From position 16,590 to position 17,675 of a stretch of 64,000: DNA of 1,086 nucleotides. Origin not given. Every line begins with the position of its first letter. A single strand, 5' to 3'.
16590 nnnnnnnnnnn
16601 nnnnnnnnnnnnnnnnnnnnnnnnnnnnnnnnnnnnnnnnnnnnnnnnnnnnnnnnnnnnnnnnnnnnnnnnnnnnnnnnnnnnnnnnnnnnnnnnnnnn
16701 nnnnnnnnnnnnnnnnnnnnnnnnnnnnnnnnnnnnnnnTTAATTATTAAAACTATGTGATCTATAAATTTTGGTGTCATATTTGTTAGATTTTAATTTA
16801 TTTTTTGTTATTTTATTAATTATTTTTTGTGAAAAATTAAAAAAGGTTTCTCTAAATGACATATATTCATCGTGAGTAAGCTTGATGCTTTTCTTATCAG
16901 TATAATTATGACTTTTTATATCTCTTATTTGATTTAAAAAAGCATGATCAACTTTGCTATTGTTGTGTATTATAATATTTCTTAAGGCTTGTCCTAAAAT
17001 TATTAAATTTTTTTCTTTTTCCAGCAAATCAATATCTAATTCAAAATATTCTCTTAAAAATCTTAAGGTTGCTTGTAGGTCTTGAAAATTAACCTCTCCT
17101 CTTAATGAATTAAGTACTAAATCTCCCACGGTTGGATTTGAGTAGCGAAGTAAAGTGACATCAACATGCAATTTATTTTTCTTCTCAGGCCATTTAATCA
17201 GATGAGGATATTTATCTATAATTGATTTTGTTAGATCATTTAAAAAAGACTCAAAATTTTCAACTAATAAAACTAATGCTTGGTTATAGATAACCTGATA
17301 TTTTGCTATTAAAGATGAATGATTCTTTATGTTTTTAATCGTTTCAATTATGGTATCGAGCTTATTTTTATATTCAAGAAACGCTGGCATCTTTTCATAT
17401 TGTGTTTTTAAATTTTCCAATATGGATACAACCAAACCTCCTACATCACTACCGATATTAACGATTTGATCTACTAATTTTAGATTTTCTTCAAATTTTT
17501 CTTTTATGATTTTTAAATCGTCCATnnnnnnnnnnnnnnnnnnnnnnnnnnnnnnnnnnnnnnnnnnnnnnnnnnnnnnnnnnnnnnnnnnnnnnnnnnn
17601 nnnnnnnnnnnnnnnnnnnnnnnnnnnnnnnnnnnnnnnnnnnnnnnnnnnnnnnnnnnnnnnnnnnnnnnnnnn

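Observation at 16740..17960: AT-rich two-gene module beside tRNA-Gln: small multi-TM protein plus a protein with a HEPN-type R-x4-H motif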

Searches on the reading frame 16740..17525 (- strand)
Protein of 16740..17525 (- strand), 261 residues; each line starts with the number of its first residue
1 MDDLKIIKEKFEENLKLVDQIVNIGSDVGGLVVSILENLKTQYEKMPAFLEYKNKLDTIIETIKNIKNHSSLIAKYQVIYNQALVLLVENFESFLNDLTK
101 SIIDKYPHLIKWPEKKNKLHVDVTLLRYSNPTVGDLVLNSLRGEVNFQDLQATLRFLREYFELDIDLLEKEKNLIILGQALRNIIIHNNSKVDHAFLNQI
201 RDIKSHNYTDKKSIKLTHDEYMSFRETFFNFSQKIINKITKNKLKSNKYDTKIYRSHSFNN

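Call 4: search_protein_families(library=pfam, proteins=[window:16740-17525:-], max_evalue=1)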
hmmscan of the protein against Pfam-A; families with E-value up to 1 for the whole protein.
window:16740-17525:- (261 aa): 3 families
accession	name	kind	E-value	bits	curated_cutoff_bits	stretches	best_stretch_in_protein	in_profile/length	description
PF17190.9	RecG_N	-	0.01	17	23.1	1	5-80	11-88/89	RecG N-terminal helical domain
PF20560.3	MotA_N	-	0.1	13.3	27.3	0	174-212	33-72/91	Motility protein A N-terminal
PF25610.1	HR1_TOCA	-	0.98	10.2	27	1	36-82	39-85/90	TOCA family HR1 domain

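Call 5: search_protein_families(library=padloc, proteins=[window:16740-17525:-], max_evalue=1)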
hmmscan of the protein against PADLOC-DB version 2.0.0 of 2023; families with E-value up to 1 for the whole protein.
window:16740-17525:- (261 aa): 0 families

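Call 8: find_homologous_proteins(query=window:16740-17525:-, max_evalue=0.01)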
Query window:16740-17525:- (261 aa): 23 proteins with E <= 0.01 among 1378 candidates.
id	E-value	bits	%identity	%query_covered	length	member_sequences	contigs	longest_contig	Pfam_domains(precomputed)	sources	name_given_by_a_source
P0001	2.5e-161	553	100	100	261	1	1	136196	-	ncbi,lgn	-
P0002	7.0e-103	361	71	92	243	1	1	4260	-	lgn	-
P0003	8.4e-95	335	67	90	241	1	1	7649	-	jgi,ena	-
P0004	6.0e-93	329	64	92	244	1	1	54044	-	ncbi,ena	-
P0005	4.1e-92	326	64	93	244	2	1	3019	-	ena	-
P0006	1.4e-91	324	64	91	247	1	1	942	-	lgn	-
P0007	7.5e-73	263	55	92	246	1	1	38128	-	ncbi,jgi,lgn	ncbi:MAG: hypothetical protein WC726_00100 [Parcubacteria group bacterium]|jgi:hypothetical protein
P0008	5.3e-71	257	53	94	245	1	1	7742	-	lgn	-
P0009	1.6e-68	249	51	90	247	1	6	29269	-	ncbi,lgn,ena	-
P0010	1.2e-67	246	51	92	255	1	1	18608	-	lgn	-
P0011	6.6e-66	240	72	61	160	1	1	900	-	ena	-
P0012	1.0e-65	240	51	92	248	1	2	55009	-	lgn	-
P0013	6.7e-65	237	50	89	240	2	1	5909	-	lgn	-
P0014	1.2e-64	236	52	91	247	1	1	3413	-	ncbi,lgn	-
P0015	5.1e-64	234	50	90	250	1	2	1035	-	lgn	-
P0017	1.9e-61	226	45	93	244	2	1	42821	-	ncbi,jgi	ncbi:MAG: hypothetical protein WC238_05310 [Parcubacteria group bacterium]|jgi:hypothetical protein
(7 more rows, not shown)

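Call 14: find_encoding_contigs(protein=P0004, flank=6000, max_places=2)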
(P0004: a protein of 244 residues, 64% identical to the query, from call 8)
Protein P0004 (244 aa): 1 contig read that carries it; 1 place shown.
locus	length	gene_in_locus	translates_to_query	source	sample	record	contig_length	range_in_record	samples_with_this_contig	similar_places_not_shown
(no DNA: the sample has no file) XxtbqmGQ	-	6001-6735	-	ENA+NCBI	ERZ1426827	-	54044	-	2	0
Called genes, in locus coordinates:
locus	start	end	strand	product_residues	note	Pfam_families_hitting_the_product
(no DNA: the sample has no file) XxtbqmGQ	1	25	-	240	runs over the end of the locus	PF03372:Exo_endo_phos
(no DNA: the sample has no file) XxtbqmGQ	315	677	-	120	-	PF02826:2-Hacid_dh_C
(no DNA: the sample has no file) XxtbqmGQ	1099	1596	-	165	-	PF02481:DNA_processg_A (weak)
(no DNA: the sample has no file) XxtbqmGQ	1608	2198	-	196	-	-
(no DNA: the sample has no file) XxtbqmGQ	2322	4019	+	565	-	PF00376:MerR, PF12728:HTH_17, PF13411:MerR_1, PF12161:HsdM_N, PF02384:N6_Mtase, PF07669:Eco57I (weak)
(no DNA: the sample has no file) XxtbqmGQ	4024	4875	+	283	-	-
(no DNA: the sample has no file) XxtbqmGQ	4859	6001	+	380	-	PF01420:Methylase_S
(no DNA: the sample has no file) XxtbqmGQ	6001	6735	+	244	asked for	-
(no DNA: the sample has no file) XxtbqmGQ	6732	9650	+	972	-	PF04313:HSDR_N, PF00270:DEAD, PF04851:ResIII, PF18766:SWI2_SNF2, PF22679:T1R_D3-like, PF11867:T1RH-like_C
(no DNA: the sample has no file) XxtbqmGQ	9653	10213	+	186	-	PF01863:YgjP-like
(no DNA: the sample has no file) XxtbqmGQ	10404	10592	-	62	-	?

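Call 15: find_encoding_contigs(protein=P0007, flank=6000, max_places=2)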
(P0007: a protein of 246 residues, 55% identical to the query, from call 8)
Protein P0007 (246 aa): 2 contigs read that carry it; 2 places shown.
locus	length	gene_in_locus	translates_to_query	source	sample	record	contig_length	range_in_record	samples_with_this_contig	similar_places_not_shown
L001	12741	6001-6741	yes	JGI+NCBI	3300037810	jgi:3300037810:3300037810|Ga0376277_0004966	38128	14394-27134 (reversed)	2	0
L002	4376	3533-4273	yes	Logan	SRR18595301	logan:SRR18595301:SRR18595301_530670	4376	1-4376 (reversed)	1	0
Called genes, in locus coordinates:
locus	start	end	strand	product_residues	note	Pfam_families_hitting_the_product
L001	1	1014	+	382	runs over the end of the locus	PF00712:DNA_pol3_beta, PF02767:DNA_pol3_beta_2, PF02768:DNA_pol3_beta_3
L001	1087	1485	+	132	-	PF03073:TspO_MBR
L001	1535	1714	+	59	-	PF04014:MazE_antitoxin (weak)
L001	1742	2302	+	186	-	PF09504:RE_Bsp6I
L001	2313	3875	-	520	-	PF01726:LexA_DNA_bind, PF00717:Peptidase_S24, PF00145:DNA_methylase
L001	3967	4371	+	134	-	PF03852:Vsr, PF04480:DUF559 (faint), PF18741:MTES_1575 (faint)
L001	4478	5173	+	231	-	PF04326:SLFN_AlbA_2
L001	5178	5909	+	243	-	-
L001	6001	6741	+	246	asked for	-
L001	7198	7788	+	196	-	PF01936:NYN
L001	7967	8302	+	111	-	-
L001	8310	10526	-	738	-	PF00912:Transgly, PF00905:Transpeptidase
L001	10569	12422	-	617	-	-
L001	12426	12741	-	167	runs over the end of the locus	PF13673:Acetyltransf_10, PF00583:Acetyltransf_1, PF13508:Acetyltransf_7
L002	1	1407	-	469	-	?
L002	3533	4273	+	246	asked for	-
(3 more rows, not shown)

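Call 18: find_encoding_contigs(protein=P0009, flank=5000, max_places=3)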
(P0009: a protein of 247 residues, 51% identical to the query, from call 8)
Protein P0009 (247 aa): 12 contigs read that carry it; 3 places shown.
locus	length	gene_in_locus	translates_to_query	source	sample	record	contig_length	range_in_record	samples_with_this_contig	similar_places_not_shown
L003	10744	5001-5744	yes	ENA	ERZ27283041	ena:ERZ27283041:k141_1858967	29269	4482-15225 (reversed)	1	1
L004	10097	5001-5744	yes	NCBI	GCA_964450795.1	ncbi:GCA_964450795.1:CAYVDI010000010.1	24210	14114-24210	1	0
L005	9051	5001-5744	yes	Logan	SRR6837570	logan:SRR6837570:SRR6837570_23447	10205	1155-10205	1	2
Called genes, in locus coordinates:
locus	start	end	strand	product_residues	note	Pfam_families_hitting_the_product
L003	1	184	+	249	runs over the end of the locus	-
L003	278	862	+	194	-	PF20473:MmeI_Mtase (weak)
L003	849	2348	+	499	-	PF07669:Eco57I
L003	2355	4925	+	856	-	PF10544:T5orf172, PF13455:MUG113 (faint), PF04851:ResIII (weak)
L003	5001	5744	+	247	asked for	-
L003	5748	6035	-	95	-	-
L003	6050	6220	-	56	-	-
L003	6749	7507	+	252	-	PF12705:PDDEXK_1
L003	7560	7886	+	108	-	PF09397:FtsK_gamma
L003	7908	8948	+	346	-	PF02016:Peptidase_S66, PF17676:Peptidase_S66C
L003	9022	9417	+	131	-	PF03073:TspO_MBR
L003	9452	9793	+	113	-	PF04993:TfoX_N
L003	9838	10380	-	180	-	PF07352:Phage_Mu_Gam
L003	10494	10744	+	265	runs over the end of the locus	PF01978:TrmB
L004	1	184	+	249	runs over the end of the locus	-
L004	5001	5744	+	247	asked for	-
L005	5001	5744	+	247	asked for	-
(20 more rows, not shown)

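Call 19: find_encoding_contigs(protein=P0012, flank=5000, max_places=2)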
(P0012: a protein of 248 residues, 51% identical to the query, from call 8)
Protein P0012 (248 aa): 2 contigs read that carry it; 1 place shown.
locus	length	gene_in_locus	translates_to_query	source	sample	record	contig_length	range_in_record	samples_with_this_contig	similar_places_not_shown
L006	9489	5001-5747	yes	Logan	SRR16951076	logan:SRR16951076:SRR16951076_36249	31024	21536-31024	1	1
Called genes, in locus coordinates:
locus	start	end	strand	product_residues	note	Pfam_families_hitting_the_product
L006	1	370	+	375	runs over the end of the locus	PF03054:tRNA_Me_trans, PF20259:tRNA_Me_trans_M, PF20258:tRNA_Me_trans_C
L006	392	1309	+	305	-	PF08241:Methyltransf_11 (weak)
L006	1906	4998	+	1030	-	PF02384:N6_Mtase, PF20473:MmeI_Mtase (weak), PF07669:Eco57I, PF18135:Type_ISP_C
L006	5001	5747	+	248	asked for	-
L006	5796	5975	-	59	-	PF07411:DUF1508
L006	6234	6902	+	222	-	-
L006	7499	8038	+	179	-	PF01863:YgjP-like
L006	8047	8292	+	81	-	PF01541:GIY-YIG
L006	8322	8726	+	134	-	PF03073:TspO_MBR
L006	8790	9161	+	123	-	PF07237:DUF1428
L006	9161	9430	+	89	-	-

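Call 20: find_encoding_contigs(protein=P0017, flank=5000, max_places=2)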
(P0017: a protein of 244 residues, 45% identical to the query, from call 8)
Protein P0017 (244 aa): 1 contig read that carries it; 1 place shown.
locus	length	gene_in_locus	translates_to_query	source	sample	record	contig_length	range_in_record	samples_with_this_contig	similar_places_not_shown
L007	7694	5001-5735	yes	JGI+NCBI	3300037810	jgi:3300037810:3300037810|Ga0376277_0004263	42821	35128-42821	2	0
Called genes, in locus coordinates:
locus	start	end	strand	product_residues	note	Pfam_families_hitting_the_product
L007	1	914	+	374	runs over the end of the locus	-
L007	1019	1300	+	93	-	-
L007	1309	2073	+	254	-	PF06044:DpnI, PF17726:DpnI_C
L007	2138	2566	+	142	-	-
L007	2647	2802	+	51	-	-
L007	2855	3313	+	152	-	PF20664:DUF6814 (faint)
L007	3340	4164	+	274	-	PF06414:Zeta_toxin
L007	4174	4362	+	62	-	-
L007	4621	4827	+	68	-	-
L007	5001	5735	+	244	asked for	-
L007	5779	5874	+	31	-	-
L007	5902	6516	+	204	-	PF00929:RNase_T, PF01612:DNA_pol_A_exo1 (faint), PF20600:ExoX-like_C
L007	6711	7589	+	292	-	PF13310:Virulence_RhuM, PF02661:Fic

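Call 21: predict_structure(alignment_id=A1)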
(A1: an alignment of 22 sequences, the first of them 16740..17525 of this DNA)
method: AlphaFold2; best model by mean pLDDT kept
length: 261 residues; sequences in the alignment: 22
mean_pLDDT: 83.6   pTM: 0.75
mean pLDDT of the five models: 83.6, 83.2, 82.1, 82.1, 79.5
residues with pLDDT >= 90: 88; 70-90: 140; 50-70: 27; < 50: 6
segments of 3 or more residues with pLDDT < 50: 250-252
pLDDT, mean of each block of 10 residues (from residue 1): 86 90 74 85 79 85 84 86 94 93 87 69 73 82 83 91 90 94 90 89 82 90 95 93 63 50 49
secondary structure, 60 per line:
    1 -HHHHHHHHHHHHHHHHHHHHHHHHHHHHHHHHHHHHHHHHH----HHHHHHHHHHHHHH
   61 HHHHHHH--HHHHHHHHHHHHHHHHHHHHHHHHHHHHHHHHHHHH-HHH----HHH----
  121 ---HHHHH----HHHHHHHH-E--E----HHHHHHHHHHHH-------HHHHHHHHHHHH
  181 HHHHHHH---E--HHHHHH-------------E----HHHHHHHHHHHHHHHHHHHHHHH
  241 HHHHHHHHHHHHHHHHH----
elements in order: H2-42 H47-67 H70-105 H124-128 H133-140 H150-161 H169-187 H194-199 H218-257

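Call 22: find_encoding_contigs(protein=P0003, flank=5000, max_places=2)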
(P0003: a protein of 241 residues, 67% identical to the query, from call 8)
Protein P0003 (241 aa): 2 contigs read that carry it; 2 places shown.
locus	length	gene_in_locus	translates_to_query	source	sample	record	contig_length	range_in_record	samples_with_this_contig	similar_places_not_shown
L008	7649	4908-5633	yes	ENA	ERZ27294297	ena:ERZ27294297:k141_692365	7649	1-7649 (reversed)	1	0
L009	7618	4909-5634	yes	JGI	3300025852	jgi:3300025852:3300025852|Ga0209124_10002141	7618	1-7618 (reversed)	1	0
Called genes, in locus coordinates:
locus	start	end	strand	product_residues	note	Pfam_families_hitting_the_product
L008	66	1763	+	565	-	PF00376:MerR, PF12728:HTH_17 (weak), PF13411:MerR_1, PF12161:HsdM_N, PF02384:N6_Mtase, PF07669:Eco57I (weak)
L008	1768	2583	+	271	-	-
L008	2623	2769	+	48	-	-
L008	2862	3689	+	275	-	-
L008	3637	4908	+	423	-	PF01420:Methylase_S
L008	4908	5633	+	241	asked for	-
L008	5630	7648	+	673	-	?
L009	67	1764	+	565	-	PF00376:MerR, PF12728:HTH_17 (weak), PF13411:MerR_1, PF12161:HsdM_N, PF02384:N6_Mtase, PF07669:Eco57I (weak)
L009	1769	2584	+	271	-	-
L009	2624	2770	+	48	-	-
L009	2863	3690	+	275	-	-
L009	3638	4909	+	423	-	PF01420:Methylase_S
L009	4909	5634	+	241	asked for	-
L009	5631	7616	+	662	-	?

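Call 23: find_encoding_contigs(protein=P0002, flank=5000, max_places=2)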
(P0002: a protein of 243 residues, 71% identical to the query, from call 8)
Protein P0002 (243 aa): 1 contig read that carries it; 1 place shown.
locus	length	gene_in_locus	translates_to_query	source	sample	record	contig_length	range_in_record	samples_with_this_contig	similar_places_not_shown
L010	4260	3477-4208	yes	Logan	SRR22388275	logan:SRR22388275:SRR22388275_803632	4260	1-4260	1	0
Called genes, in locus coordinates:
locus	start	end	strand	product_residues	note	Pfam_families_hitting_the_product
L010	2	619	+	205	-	?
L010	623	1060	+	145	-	PF02452:PemK_toxin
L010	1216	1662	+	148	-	-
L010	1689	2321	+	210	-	PF13643:DUF4145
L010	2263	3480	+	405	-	PF01420:Methylase_S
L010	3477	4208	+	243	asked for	-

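Call 28: search_protein_representatives(alignment_id=A1)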
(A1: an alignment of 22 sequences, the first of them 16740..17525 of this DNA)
Query: 22 sequences, 249 profile positions. Proteins with E-value up to 0.001 (for the whole library): 1096; up to 1e-10: 384; up to 1e-30: 50. The best 150 are listed.
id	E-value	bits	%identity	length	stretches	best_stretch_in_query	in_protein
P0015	5.5e-110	382.9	-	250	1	1-247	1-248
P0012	9.6e-105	365.7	-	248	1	1-244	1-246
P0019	1.6e-94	332.2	-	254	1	1-246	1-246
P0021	2.4e-88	312.1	-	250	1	3-247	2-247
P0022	6.1e-82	291.1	-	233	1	1-219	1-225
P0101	2.0e-78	279.5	-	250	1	1-245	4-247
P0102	6.7e-78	277.8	-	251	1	5-246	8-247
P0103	1.3e-77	276.8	-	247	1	1-244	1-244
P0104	2.2e-77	276.1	-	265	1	4-247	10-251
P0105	2.6e-75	269.4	-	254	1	1-244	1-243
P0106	2.1e-68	246.7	-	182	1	40-219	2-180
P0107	3.6e-67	242.7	-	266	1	1-247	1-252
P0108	3.4e-66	239.5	-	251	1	1-242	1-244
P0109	7.2e-65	235.1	-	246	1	1-244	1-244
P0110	2.2e-63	230.3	-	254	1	3-246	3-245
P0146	9.4e-30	120.1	-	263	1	1-243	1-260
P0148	2.8e-29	118.6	-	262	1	4-242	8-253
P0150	1.4e-28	116.2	-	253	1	3-237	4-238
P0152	8.0e-28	113.8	-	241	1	8-237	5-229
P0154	1.1e-27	113.3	-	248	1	6-230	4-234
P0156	3.9e-27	111.5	-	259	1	8-235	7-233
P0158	4.8e-27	111.2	-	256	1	4-241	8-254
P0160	7.3e-27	110.6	-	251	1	4-243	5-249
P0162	1.4e-26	109.7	-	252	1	9-242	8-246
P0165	3.1e-26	108.6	-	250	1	5-244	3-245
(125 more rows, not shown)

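Call 30: fold_search(model_id=the predicted structure, library=pdb)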
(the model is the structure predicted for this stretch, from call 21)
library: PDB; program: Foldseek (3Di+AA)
matches with E <= 10: 325; with E <= 0.001: 0
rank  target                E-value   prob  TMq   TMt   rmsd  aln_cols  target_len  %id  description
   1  5m0i_A                8.9e-02  0.60  0.18  0.21  21.2       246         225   13  Crystal structure of the nuclear complex with She2p and the ASH1 mRNA E3-localization element (released 2017-01-18)
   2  6fes_A                2.3e-01  0.33  0.18  0.14  21.9       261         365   11  Crystal structure of novel repeat protein BRIC2 fused to DARPin D12 (released 2018-09-05)
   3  5m0i_D                2.7e-01  0.38  0.19  0.21  20.4       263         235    9  Crystal structure of the nuclear complex with She2p and the ASH1 mRNA E3-localization element (released 2017-01-18)
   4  4wnl_B                3.2e-01  0.35  0.19  0.22  20.4       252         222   10  The X-ray structure of a RNA-binding protein complex (released 2014-12-24)
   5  5m0i_C                3.2e-01  0.35  0.19  0.21  20.5       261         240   11  Crystal structure of the nuclear complex with She2p and the ASH1 mRNA E3-localization element (released 2017-01-18)
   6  5m0j_A                4.3e-01  0.30  0.18  0.21  20.7       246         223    9  Crystal structure of the cytoplasmic complex with She2p, She3p, and the ASH1 mRNA E3-localization element (released 2017-01-18)
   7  5m0j_D                5.2e-01  0.23  0.18  0.20  20.7       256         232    9  Crystal structure of the cytoplasmic complex with She2p, She3p, and the ASH1 mRNA E3-localization element (released 2017-01-18)
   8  6v1v_D                8.0e-01  0.15  0.21  0.10  18.9       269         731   17  VIP3B (VIP3B_2160) adapted for crystallization (released 2019-12-18)
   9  3zqe_B                8.0e-01  0.09  0.16  0.17  24.9       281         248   12  PrgI-SipD from Salmonella typhimurium in complex with deoxycholate (released 2011-08-17)
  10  3hr0_B                9.3e-01  0.21  0.23  0.24  14.6       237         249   11  Crystal structure of Homo sapiens Conserved Oligomeric Golgi subunit 4 (released 2009-07-21)
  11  5m0j_C                1.0e+00  0.16  0.19  0.20  21.0       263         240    8  Crystal structure of the cytoplasmic complex with She2p, She3p, and the ASH1 mRNA E3-localization element (released 2017-01-18)
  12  2y00_B                1.1e+00  0.06  0.16  0.15  27.0       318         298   10  TURKEY BETA1 ADRENERGIC RECEPTOR WITH STABILISING MUTATIONS AND BOUND PARTIAL AGONIST DOBUTAMINE (CRYSTAL DOB92) (released 2011-01-12)
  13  7uc6                  1.1e+00  0.15  0.21  0.13  13.5       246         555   10  Stat5a Core in complex with Compound 12 (released 2023-02-15)
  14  5cwn                  1.1e+00  0.10  0.15  0.18  21.0       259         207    8  Crystal structure of de novo designed helical repeat protein DHR71 (released 2015-12-16)
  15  6v1v_C                1.1e+00  0.09  0.18  0.09  19.1       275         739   14  VIP3B (VIP3B_2160) adapted for crystallization (released 2019-12-18)
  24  7ae6_A                1.6e+00  0.33  0.29  0.43  10.0       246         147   10  Crystal structure of di-AMPylated HEPN(R102A) toxin (released 2020-12-30)
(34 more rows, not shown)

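Call 31: search_protein_families(library=pfam, alignment_id=A3, max_evalue=0.01)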
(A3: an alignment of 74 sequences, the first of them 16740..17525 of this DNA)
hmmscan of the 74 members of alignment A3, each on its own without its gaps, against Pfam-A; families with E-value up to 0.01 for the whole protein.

A. member 1, window:16740-17525:- (261 aa): 0 families

B. families by the number of members that match (of 74 scanned): 12 families
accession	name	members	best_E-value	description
PF18735.6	HEPN_RiboL-PSP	12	1.1e-05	RiboL-PSP-HEPN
PF01807.25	Zn_ribbon_DnaG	2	4.5e-34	CHC2 zinc finger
PF20964.2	DnaX_C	1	2e-05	DNA polymerase III subunit tau, C-terminal domain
PF00403.32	HMA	1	0.0012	Heavy-metal-associated domain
PF11836.14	Phage_TAC_11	1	0.0024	Phage tail tube protein, GTA-gp10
PF03114.23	BAR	1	0.0029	BAR domain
PF25100.1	DUF7809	1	0.0031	Domain of unknown function (DUF7809)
PF20769.2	YPEB_N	1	0.004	YpeB N-terminal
PF06294.16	CH_2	1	0.0046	CH-like domain in sperm protein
PF23461.1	ZMYND11_CC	1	0.0072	ZMYND11 protein coiled-coil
PF21037.2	CCDC138_cc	1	0.0095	Coiled-coil-domain-containing protein 138, coiled-coil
PF00104.35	Hormone_recep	1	0.0096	Ligand-binding domain of nuclear hormone receptor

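Call 85: list_cluster_members(proteins=[P0001, P0024])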
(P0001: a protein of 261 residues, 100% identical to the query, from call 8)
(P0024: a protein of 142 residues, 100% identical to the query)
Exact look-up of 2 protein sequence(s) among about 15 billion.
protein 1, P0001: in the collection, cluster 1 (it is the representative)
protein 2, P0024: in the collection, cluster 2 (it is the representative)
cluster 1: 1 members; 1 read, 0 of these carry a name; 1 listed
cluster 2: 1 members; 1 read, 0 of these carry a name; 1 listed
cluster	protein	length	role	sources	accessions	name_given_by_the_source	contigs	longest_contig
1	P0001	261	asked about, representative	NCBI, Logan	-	-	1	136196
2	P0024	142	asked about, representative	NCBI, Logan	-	-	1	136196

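Call 86: find_encoding_contigs(protein=P0001, flank=10000, max_places=2)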
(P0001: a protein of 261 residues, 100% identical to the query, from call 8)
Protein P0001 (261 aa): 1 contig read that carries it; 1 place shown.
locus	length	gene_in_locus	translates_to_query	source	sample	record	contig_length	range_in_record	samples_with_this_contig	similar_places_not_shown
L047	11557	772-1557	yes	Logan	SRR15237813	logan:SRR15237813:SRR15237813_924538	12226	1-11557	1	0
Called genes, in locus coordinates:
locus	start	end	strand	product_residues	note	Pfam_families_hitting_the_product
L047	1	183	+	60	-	?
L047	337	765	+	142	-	-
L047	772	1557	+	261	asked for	-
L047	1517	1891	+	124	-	PF00903:Glyoxalase (weak)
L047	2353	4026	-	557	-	PF01656:CbiA (weak), PF06418:CTP_synth_N, PF00117:GATase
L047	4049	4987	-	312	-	PF18075:FtsX_ECD, PF02687:FtsX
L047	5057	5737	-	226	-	PF13481:AAA_25 (faint), PF02463:SMC_N (faint), PF00005:ABC_tran, PF13304:AAA_21 (weak)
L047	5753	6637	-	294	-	PF03462:PCRF, PF00472:RF-1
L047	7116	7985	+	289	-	PF00483:NTP_transferase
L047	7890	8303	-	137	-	-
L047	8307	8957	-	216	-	PF09335:VTT_dom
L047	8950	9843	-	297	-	PF00413:Peptidase_M10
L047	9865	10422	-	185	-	-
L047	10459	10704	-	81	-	-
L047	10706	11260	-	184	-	PF20329:DUF6624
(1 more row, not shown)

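Call 96: search_dna_similar(query=window:16740-17525:-, collection=plasmids, mode=protein, max_evalue=0.01, max_rows=15)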
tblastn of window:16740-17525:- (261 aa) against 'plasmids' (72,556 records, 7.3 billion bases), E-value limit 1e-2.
No match.
